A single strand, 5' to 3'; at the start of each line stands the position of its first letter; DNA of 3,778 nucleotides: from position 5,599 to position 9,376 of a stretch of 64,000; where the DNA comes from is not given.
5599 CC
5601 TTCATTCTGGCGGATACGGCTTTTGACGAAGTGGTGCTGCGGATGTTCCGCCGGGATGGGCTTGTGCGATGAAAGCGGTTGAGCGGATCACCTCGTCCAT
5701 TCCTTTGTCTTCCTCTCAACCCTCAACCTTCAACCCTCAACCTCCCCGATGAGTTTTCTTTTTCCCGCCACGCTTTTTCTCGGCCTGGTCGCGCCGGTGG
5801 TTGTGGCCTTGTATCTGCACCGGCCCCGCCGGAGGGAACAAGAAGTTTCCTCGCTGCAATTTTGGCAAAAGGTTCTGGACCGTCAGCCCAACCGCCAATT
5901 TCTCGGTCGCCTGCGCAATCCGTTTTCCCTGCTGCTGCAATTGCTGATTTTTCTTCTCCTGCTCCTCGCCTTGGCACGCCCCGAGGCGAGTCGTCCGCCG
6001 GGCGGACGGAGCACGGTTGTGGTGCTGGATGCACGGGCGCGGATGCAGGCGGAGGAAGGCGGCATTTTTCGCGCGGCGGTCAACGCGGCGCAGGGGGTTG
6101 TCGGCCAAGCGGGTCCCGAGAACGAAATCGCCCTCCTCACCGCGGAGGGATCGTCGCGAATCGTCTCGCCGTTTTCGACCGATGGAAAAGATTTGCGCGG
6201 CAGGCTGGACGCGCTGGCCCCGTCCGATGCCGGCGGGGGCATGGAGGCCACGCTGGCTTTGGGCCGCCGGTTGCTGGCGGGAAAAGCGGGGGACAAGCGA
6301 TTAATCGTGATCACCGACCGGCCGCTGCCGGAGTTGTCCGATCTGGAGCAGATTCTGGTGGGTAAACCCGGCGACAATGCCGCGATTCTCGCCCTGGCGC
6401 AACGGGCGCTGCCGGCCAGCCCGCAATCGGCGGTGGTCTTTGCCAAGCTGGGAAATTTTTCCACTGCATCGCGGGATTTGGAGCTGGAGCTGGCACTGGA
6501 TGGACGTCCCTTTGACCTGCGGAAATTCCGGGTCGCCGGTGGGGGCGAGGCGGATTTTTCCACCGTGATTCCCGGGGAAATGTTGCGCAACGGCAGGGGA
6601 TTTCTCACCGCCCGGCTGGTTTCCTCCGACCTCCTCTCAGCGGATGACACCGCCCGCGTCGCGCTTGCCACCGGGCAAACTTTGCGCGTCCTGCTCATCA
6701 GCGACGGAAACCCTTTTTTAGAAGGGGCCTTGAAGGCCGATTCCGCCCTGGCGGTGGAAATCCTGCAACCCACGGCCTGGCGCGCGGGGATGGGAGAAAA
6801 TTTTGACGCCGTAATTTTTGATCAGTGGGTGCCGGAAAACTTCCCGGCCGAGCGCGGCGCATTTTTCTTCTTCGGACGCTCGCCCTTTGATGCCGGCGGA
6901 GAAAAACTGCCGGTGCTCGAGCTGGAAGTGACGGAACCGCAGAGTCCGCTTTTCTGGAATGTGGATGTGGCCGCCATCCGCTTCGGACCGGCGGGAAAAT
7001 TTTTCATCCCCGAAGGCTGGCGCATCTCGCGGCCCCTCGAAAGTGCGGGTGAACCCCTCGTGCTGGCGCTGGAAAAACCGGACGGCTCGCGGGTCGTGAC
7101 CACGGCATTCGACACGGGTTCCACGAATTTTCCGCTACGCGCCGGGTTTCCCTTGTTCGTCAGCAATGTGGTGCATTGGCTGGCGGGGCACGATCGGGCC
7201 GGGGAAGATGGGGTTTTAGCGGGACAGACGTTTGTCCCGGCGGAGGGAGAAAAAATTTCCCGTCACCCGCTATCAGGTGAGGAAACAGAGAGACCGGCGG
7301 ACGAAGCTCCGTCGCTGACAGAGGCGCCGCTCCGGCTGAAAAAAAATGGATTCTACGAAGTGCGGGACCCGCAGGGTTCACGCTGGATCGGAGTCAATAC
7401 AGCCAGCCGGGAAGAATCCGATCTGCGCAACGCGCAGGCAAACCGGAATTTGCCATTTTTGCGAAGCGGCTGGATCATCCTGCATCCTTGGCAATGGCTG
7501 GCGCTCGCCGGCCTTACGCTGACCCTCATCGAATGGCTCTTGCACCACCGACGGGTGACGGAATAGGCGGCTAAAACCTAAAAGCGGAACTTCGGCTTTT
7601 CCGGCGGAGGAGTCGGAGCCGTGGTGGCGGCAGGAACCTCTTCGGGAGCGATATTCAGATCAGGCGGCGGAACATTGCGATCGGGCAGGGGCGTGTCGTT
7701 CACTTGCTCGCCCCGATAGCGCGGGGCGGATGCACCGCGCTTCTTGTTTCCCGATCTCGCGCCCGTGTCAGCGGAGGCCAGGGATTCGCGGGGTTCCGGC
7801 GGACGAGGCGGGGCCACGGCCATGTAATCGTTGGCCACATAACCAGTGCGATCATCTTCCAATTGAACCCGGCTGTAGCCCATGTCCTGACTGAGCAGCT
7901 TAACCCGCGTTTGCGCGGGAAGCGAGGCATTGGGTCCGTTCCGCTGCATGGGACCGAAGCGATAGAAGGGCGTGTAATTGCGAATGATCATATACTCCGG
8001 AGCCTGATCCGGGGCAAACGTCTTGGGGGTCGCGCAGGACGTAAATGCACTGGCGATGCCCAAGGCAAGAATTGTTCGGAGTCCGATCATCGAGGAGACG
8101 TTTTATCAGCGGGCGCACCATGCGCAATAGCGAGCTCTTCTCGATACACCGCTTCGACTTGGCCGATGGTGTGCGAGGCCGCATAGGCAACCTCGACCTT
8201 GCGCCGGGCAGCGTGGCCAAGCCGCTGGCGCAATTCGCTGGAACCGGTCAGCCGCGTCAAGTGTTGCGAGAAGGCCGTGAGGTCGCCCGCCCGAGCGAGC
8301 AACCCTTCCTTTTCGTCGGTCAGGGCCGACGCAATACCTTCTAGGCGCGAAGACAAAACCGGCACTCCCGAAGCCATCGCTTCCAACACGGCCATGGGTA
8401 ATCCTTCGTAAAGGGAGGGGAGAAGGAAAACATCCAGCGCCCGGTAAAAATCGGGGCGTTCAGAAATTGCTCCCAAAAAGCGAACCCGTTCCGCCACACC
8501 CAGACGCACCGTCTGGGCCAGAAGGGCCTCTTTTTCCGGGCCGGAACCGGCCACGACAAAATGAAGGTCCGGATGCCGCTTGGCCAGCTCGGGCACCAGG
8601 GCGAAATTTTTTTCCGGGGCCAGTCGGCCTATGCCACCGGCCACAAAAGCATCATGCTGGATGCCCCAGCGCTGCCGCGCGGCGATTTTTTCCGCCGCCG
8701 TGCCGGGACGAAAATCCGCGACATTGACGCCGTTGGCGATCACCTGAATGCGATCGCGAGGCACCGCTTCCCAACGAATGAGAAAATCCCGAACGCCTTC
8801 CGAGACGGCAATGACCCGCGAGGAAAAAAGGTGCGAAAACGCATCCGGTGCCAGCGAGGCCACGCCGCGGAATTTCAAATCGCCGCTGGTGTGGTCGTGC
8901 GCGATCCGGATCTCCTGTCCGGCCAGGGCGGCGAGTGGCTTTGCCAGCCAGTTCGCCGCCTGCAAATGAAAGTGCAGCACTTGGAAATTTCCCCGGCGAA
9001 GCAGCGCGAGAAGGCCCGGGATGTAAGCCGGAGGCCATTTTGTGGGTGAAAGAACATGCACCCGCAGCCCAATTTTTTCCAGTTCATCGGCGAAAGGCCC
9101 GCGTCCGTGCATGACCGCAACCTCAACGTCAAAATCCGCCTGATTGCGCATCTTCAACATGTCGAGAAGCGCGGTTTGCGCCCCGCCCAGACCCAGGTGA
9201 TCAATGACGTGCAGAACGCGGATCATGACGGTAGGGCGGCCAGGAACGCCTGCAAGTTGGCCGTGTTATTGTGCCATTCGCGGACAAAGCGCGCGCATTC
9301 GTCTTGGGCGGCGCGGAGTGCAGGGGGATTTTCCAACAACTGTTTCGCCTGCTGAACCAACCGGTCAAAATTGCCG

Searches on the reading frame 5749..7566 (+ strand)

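Call 45: search_protein_families(library=pfam, proteins=[window:5749-7566:+], max_evalue=0.001)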
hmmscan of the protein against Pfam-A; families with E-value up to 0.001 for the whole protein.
window:5749-7566:+ (605 aa): 2 families
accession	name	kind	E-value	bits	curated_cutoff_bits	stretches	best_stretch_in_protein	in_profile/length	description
PF07584.16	BatA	-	5e-13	49.7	25.9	1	1-78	1-77/77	Aerotolerance regulator N-terminal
PF13519.12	VWA_2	-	7.8e-07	30.1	27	1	89-190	1-105/107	von Willebrand factor type A domain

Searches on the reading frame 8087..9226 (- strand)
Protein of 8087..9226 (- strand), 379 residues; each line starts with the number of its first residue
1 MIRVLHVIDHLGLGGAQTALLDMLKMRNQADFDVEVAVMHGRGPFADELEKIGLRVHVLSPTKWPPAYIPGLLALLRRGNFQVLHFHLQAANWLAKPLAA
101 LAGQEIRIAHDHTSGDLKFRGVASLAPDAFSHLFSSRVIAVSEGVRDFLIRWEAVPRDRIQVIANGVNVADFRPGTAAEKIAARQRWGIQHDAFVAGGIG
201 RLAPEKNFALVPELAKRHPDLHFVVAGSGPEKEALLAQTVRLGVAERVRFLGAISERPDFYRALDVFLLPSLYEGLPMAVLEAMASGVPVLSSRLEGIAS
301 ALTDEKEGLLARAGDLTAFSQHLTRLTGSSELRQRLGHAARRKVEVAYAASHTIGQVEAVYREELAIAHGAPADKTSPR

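Call 45: search_protein_families(library=pfam, proteins=[window:8087-9226:-], max_evalue=0.001)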
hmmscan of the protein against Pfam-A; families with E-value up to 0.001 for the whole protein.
window:8087-9226:- (379 aa): 6 families
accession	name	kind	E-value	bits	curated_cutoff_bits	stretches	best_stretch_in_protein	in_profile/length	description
PF00534.26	Glycos_transf_1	-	8.7e-34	117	26.4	1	182-342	4-171/172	Glycosyl transferases group 1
PF13692.12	Glyco_trans_1_4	-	1.1e-30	107.2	27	1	206-326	15-139/142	Glycosyl transferases group 1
PF13439.12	Glyco_transf_4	-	1.4e-19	71.2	28.5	1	14-169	2-168/170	Glycosyltransferase Family 4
PF13579.12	Glyco_trans_4_4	-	1.1e-12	49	29.7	1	14-166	1-158/158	Glycosyl transferase 4-like domain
PF13524.12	Glyco_trans_1_2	-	2e-12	47.7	25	1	212-357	7-142/144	Glycosyl transferase-like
PF20706.3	GT4-conflict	-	1.4e-07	31.3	26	1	217-312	229-326/385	Family 4 Glycosyltransferase in conflict systems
